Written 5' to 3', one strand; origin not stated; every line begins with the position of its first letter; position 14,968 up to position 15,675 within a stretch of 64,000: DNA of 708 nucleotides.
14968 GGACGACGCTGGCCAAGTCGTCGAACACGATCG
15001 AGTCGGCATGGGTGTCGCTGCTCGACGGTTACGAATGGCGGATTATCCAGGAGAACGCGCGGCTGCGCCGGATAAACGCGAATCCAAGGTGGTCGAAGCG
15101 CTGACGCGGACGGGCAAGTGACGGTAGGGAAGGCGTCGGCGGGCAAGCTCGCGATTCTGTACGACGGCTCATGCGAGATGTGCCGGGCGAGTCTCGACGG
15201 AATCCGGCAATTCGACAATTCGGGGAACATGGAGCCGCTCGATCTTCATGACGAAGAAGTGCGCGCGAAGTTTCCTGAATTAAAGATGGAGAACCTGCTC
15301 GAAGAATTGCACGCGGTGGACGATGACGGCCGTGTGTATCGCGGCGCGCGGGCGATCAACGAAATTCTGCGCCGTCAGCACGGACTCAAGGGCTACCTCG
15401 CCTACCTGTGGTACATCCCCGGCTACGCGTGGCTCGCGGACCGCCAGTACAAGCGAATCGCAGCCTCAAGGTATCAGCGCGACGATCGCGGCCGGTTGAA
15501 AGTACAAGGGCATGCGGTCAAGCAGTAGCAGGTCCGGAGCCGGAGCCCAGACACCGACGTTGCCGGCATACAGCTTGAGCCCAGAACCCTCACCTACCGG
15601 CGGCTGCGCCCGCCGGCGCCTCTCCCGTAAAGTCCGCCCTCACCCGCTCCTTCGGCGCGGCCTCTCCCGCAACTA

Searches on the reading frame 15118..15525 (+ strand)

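Call 42: search_protein_families(library=pfam, proteins=[window:15118-15525:+], max_evalue=0.001)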
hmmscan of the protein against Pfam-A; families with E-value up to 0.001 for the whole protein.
window:15118-15525:+ (136 aa): 1 family
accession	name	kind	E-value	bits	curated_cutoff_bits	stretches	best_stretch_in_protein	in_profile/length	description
PF04134.17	DCC1-like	-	6.2e-21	76.2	27.8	1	13-120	1-109/113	DCC1-like thiol-disulfide oxidoreductase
